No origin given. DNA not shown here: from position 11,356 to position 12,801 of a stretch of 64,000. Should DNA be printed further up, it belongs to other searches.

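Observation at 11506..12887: DUF262 (GmrSD-N/ParB-like) fused to a Schlafen-like AlbA_2 domain next to tRNA-Leu: candidate single-gene defence system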

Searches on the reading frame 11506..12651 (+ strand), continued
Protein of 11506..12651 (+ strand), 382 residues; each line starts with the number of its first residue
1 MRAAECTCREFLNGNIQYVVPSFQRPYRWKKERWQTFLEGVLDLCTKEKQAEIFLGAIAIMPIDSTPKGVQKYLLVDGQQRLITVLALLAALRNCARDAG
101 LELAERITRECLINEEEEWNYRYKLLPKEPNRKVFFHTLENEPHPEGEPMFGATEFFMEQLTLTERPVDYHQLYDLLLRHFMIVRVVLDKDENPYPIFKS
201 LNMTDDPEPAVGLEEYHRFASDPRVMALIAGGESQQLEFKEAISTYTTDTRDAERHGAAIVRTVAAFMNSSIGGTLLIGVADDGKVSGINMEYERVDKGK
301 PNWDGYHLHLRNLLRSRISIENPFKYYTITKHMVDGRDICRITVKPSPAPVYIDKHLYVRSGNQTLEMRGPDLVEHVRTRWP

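Call 14: find_encoding_contigs(protein=P0001, flank=10000, max_places=3)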
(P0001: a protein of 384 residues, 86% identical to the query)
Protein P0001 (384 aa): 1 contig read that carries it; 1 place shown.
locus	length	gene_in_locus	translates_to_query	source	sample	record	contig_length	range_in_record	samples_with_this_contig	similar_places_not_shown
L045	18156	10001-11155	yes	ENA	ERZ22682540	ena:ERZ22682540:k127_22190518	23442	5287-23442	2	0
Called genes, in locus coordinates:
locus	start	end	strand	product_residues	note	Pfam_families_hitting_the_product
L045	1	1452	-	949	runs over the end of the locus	PF16561:AMPK1_CBM, PF02922:CBM_48 (weak), PF00128:Alpha-amylase (faint)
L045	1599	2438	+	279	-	PF08543:Phos_pyr_kin, PF00294:PfkB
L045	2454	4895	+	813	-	PF13567:DUF4131, PF03772:Competence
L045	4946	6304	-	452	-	PF00365:PFK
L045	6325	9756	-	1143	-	-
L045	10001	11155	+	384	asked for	PF03235:GmrSD_N, PF04326:SLFN_AlbA_2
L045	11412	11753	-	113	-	PF07963:N_methyl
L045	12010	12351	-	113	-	PF07963:N_methyl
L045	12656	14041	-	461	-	PF00072:Response_reg, PF00158:Sigma54_activat, PF14532:Sigma54_activ_2, PF00004:AAA, PF07724:AAA_2 (weak), PF07728:AAA_5, PF25601:AAA_lid_14, PF02954:HTH_8 (weak)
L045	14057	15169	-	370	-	PF00482:T2SSF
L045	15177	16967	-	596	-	PF05157:MshEN, PF00437:T2SSE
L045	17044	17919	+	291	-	PF05157:MshEN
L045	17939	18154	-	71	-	?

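Call 15: find_encoding_contigs(protein=P0007, flank=10000, max_places=3)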
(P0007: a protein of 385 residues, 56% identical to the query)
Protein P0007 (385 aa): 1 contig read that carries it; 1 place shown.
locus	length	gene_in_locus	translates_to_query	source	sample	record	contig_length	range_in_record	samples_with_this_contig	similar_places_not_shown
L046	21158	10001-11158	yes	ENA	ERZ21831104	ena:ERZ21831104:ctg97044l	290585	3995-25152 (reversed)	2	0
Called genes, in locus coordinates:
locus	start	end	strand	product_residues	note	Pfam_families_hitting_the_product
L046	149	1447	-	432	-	PF00364:Biotin_lipoyl, PF25997:BSH_YhbJ (weak), PF02817:E3_binding (weak), PF00198:2-oxoacid_dh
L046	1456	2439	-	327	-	PF02779:Transket_pyr, PF02780:Transketolase_C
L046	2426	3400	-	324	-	PF00676:E1_dh, PF13292:DXP_synthase_N (weak)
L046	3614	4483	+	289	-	-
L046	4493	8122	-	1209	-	PF00144:Beta-lactamase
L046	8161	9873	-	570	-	PF02310:B12-binding, PF04055:Radical_SAM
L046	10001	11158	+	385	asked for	PF03235:GmrSD_N, PF04326:SLFN_AlbA_2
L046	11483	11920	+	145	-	PF00011:HSP20, PF17886:ArsA_HSP20 (faint)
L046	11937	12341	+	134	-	PF00011:HSP20, PF17886:ArsA_HSP20 (faint)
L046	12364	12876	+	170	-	PF04969:CS (weak), PF00011:HSP20, PF17886:ArsA_HSP20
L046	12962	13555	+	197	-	PF08241:Methyltransf_11 (weak), PF13649:Methyltransf_25, PF13847:Methyltransf_31 (faint)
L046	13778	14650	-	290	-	PF00165:HTH_AraC (weak), PF12833:HTH_18, PF06445:GyrI-like, PF14526:Cass2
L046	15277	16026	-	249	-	PF13646:HEAT_2 (faint)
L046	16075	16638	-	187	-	PF01327:Pep_deformylase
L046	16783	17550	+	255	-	PF00535:Glycos_transf_2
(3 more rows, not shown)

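Call 16: find_encoding_contigs(protein=P0014, flank=10000, max_places=4)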
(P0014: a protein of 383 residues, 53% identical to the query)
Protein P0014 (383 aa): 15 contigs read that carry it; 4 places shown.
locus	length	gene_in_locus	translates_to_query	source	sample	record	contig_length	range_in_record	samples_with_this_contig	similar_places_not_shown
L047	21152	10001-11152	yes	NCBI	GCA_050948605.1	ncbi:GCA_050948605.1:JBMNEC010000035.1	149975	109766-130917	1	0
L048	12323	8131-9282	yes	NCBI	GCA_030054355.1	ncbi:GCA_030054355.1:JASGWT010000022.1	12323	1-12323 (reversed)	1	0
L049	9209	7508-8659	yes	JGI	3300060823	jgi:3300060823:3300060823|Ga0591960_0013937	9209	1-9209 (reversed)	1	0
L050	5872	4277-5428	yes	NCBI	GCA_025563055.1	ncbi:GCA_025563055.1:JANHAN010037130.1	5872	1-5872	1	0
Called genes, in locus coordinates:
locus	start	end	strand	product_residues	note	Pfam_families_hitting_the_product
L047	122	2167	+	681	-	-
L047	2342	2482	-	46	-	-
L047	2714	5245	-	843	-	PF00270:DEAD, PF00271:Helicase_C, PF04408:WHD_HA2 (weak), PF21010:HA2_C (weak), PF08482:HrpB_C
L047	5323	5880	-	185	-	-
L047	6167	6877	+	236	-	PF02190:LON_substr_bdg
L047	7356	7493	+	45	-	-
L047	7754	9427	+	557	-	PF00920:ILVD_EDD_N, PF24877:ILV_EDD_C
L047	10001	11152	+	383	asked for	PF03235:GmrSD_N, PF04326:SLFN_AlbA_2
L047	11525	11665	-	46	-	-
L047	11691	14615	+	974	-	PF02018:CBM_4_9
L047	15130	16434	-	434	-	PF14559:TPR_19 (weak), PF24575:TPR_Slam (faint)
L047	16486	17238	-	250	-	-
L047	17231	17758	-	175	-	PF22811:Zn_ribbon_NrdR, PF03477:ATP-cone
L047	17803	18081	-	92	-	-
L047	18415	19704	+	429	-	PF06245:DUF1015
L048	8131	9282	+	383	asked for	PF03235:GmrSD_N, PF04326:SLFN_AlbA_2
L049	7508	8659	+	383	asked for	PF03235:GmrSD_N, PF04326:SLFN_AlbA_2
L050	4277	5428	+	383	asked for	PF03235:GmrSD_N, PF04326:SLFN_AlbA_2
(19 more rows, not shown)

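Call 17: find_encoding_contigs(protein=P0044, flank=10000, max_places=2)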
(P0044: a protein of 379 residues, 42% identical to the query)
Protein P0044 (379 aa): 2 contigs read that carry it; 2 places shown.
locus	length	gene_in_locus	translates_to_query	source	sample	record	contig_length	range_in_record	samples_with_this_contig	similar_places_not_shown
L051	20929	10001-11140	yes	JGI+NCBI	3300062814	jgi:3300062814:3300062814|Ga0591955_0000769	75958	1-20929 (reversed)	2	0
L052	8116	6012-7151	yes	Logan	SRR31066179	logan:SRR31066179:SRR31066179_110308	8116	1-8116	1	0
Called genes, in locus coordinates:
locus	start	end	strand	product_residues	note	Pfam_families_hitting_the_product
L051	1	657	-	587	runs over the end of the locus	PF02776:TPP_enzyme_N, PF00205:TPP_enzyme_M, PF02775:TPP_enzyme_C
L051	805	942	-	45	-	-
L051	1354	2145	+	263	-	PF04338:DUF481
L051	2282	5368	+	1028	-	PF22907:Ams1-like_1st, PF01074:Glyco_hydro_38N, PF09261:Alpha-mann_mid, PF07748:Glyco_hydro_38C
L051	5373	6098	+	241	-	PF03099:BPL_LplA_LipB, PF16917:BPL_LplA_LipB_2, PF02237:BPL_C (faint)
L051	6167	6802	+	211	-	-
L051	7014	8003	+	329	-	PF00294:PfkB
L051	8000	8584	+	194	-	PF00702:Hydrolase (weak), PF13242:Hydrolase_like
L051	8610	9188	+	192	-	PF04542:Sigma70_r2, PF08281:Sigma70_r4_2, PF04545:Sigma70_r4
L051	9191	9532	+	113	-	-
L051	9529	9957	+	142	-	-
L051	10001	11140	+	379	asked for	PF03235:GmrSD_N, PF04326:SLFN_AlbA_2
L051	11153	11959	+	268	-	-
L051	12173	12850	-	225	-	PF13490:zf-HC2 (weak)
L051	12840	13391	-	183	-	PF04542:Sigma70_r2, PF08281:Sigma70_r4_2, PF04545:Sigma70_r4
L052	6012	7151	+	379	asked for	PF03235:GmrSD_N, PF04326:SLFN_AlbA_2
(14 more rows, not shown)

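Call 18: find_encoding_contigs(protein=P0059, flank=10000, max_places=3)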
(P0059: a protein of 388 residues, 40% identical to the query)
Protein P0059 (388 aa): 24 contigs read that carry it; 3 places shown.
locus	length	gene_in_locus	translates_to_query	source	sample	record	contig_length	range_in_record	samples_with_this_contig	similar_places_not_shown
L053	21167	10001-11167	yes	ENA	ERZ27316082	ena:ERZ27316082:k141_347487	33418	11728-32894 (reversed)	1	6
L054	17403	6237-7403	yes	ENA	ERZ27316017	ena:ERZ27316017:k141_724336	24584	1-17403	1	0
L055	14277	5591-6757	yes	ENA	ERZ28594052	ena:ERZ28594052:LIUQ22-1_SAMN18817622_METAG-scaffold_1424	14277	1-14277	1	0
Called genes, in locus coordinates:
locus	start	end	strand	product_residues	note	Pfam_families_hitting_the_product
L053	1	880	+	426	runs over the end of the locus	PF00278:Orn_DAP_Arg_deC, PF02784:Orn_Arg_deC_N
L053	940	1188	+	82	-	-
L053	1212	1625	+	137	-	PF01502:PRA-CH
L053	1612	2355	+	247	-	PF08334:T2SSG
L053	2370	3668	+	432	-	PF08245:Mur_ligase_M, PF27239:FOL3_C, PF02875:Mur_ligase_C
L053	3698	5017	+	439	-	PF03553:Na_H_antiporter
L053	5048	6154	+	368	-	PF00149:Metallophos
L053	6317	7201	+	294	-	PF19293:CdaA_N, PF02457:DAC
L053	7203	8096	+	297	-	-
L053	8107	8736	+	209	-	PF04127:DFP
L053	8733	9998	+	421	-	PF01663:Phosphodiest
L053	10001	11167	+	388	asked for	PF03235:GmrSD_N, PF04326:SLFN_AlbA_2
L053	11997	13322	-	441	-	PF13306:LRR_5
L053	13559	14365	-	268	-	PF02535:Zip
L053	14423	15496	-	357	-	PF03739:LptF_LptG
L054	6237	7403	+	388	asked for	PF03235:GmrSD_N, PF04326:SLFN_AlbA_2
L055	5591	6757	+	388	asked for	PF03235:GmrSD_N, PF04326:SLFN_AlbA_2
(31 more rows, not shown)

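Call 19: find_encoding_contigs(protein=P0088, flank=10000, max_places=2)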
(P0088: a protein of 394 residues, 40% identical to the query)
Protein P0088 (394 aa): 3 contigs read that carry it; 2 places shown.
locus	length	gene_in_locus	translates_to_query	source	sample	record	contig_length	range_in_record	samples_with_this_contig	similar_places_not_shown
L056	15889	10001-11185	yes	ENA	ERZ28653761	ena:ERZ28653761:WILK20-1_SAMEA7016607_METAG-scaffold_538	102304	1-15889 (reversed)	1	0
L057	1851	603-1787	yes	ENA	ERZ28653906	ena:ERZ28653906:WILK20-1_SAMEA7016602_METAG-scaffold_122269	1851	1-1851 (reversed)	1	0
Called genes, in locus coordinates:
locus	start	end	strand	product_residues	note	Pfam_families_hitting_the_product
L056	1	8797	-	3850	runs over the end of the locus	PF01364:Peptidase_C25, PF17210:SdrD_B (faint), PF13620:CarboxypepD_reg, PF00082:Peptidase_S8, PF01436:NHL (faint)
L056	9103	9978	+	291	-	PF12706:Lactamase_B_2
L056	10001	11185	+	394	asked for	PF03235:GmrSD_N (weak), PF04326:SLFN_AlbA_2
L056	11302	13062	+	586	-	-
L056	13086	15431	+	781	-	-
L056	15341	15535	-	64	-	-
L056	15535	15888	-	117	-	?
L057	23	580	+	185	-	PF12706:Lactamase_B_2 (weak)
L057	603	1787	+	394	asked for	PF03235:GmrSD_N (weak), PF04326:SLFN_AlbA_2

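Call 20: find_encoding_contigs(protein=P0078, flank=10000, max_places=2)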
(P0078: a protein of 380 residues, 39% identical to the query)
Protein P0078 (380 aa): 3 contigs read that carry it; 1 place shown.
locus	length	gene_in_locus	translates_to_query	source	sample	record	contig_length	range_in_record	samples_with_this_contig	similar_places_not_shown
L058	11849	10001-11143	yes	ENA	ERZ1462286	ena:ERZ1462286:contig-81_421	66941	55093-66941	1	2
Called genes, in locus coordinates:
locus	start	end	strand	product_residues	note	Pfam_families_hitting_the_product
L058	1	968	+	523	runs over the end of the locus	PF02397:Bac_transf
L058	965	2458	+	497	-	PF01541:GIY-YIG (weak), PF27096:UvrC_M, PF08459:UvrC_RNaseH_dom, PF12826:HHH_2 (weak), PF14520:HHH_5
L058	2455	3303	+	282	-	-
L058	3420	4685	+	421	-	PF13167:GTP-bdg_N, PF16360:GTP-bdg_M, PF00350:Dynamin_N (faint), PF01926:MMR_HSR1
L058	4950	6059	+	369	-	PF00005:ABC_tran, PF13304:AAA_21 (faint), PF08402:TOBE_2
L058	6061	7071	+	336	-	PF00528:BPD_transp_1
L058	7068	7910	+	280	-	PF00528:BPD_transp_1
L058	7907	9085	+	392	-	PF13531:SBP_bac_11, PF01547:SBP_bac_1, PF13416:SBP_bac_8, PF13343:SBP_bac_6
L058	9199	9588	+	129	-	-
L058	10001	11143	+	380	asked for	PF03235:GmrSD_N, PF04326:SLFN_AlbA_2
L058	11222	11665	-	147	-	-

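Call 33: search_dna_similar(query=window:11506-12651:+, collection=plasmids, mode=protein, max_evalue=0.001, max_rows=25)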
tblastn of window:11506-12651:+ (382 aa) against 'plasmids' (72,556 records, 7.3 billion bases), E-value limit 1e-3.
Records with a match: 179; places in all: 181; records where one place covers at least 80% of the query: 0.
Best place of each record, by identity: <60% 179.
By first word of the organism name: Klebsiella 54; Enterobacter 22; Rhizobium 10; Escherichia 7; Planktothrix 4; Deinococcus 3; Rhodococcus 3; Bradyrhizobium 3; Streptomyces 2; Nostoc 2; and 60 more.
By predicted mobility (MOB-suite, as given by PLSDB): conjugative 82; non-mobilizable 73; mobilizable 24.
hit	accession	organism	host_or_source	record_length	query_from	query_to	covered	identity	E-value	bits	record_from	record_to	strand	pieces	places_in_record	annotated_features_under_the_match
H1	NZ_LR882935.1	Planktothrix agardhii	-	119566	1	207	54%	34.6%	5e-24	111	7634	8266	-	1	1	DUF262 domain-containing protein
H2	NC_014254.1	Methanohalobium evestigatum Z-7303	-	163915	1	248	65%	28.8%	6e-15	84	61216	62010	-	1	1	DUF262 domain-containing protein (x2)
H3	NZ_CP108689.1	Streptomyces sp. NBC_01012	-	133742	1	204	53%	30.8%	5e-17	91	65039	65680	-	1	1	DUF262 domain-containing protein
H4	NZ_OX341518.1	Aminobacter niigataensis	-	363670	1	204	53%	30.6%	4e-11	72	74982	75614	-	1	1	DUF262 and DUF1524 domain-containing protein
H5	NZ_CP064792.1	Halapricum desulfuricans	Elton hypersaline lake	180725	1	244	64%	25.5%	6e-9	66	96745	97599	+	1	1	DUF262 domain-containing protein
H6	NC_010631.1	Nostoc punctiforme PCC 73102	-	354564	212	381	45%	36.2%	2e-18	95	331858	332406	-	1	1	RNA-binding domain-containing protein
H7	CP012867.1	Persicobacter sp. JZB09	cell culture,soil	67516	1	204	53%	29.6%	6e-12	75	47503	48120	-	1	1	record has no annotation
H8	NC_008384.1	Rhizobium johnstonii 3841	-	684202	20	219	52%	29.7%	1e-5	55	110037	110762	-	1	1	DUF262 domain-containing protein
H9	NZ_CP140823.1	Rhizobium johnstonii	Trifolium pratense,whole organism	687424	20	219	52%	29.7%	1e-5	55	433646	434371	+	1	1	DUF262 domain-containing protein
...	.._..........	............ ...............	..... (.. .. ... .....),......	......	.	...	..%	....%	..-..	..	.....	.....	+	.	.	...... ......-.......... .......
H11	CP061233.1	Escherichia coli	Sheep,cell culture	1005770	1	204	53%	29.0%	7e-5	52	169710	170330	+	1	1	none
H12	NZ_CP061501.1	Roseicitreum antarcticum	Intertidal sediment,Sandy intertidal ...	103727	1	204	53%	29.0%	5e-11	72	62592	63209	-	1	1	DUF262 domain-containing protein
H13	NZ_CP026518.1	Deinococcus sp. NW-56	whole organism,water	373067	1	224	59%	26.3%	1e-10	71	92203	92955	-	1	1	DUF262 domain-containing protein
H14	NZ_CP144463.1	Halalkalicoccus sp. FCH27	cell culture,Salt lake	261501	1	219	57%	26.8%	2e-8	64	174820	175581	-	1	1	DUF262 domain-containing HNH endonuclease family protein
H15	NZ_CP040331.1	Natrinema versiforme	-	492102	1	202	53%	29.0%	2e-18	95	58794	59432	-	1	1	DUF262 domain-containing protein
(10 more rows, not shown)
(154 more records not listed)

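Call 34: search_dna_similar(query=window:11506-12651:+, collection=phages, mode=protein, max_evalue=0.001, max_rows=25)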
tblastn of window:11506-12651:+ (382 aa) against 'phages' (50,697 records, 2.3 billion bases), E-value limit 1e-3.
Records with a match: 3; places in all: 3; records where one place covers at least 80% of the query: 0.
Best place of each record, by identity: <60% 3.
By first word of the organism name: Anaerosphaera 1; Bacteriophage 1; Enterococcus 1.
By host as written in the record: Anaerosphaera 1; - 1; Enterococcus faecalis 1.
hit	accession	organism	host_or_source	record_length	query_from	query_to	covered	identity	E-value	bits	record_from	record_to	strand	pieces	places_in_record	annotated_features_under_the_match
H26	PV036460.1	Anaerosphaera phage IMGVR 8818211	Anaerosphaera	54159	1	204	53%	25.9%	7e-6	54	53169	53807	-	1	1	hypothetical protein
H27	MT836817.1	Bacteriophage sp.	human fecal samples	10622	1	84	22%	37.5%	1e-5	54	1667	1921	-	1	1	record has no annotation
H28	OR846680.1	Enterococcus phage Efs 1-1-1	Enterococcus faecalis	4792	7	85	21%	29.6%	6e-4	48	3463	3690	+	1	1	record has no annotation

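Call 41: predict_structure(alignment_id=A1)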
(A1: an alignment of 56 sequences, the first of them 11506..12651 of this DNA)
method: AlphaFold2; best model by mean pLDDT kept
length: 382 residues; sequences in the alignment: 56
mean_pLDDT: 89.2   pTM: 0.80
mean pLDDT of the five models: 89.2, 87.3, 87.2, 86.8, 86.2
residues with pLDDT >= 90: 245; 70-90: 121; 50-70: 16; < 50: 0
segments of 3 or more residues with pLDDT < 50: none
pLDDT, mean of each block of 10 residues (from residue 1): 95 95 86 95 87 93 87 93 97 89 94 92 92 91 80 96 88 95 94 81 65 70 82 84 77 81 96 93 88 90 96 94 94 92 96 95 90 93 84
secondary structure, 60 per line:
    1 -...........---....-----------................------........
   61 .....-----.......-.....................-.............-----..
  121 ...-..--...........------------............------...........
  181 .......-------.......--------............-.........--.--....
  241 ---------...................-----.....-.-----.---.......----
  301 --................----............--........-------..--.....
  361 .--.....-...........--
elements in order: E2-7 H8-12 E16-19 H31-46 E53-65 E71-77 H79-99 H101-112 H119-122 H129-139 H152-163 H170-180 E181-187 H195-201 H210-221 H223-231 E237-240 H250-268 E274-278 H290-296 H303-317 H323-326 E327-334 E337-344 E356-361 E364-368 H370-380

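Call 44: search_protein_families(library=padloc, alignment_id=A2, max_evalue=1e-10)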
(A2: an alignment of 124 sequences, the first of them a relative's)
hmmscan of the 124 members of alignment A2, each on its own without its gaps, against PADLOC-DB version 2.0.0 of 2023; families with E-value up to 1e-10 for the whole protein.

A. member 1, L001:4590-5033:- (148 aa): 0 families

B. families by the number of members that match (of 124 scanned): 53 families (the first 25 are shown)
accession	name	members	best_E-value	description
PDLC03812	RTasRmuC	2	1.2e-74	DRT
PDLC01990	CARF_m8--CARF_Beta-galactosidase_LolE_TM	2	6.2e-18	-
PDLC04134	mad2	2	8.8e-17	mads_2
PDLC04819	PDC-S02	1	2.7e-140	-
PDLC04815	PDC-S02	1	5.3e-82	-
PDLC02768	SspB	1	3.1e-79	SspB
PDLC02769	SspB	1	4.1e-77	SspB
PDLC02766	SspB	1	6.1e-73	SspB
PDLC02760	SspB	1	3.4e-66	SspB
PDLC05062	PDC-S66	1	2.1e-58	-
PDLC01075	C3a139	1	5.2e-49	HKD+Snf2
PDLC02764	SspB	1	8.9e-49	SspB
PDLC02762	SspB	1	1.4e-43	SspB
PDLC04806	PDC-S02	1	1.1e-42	-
PDLC00417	ThsB1|ThsB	1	4.3e-38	TIR-like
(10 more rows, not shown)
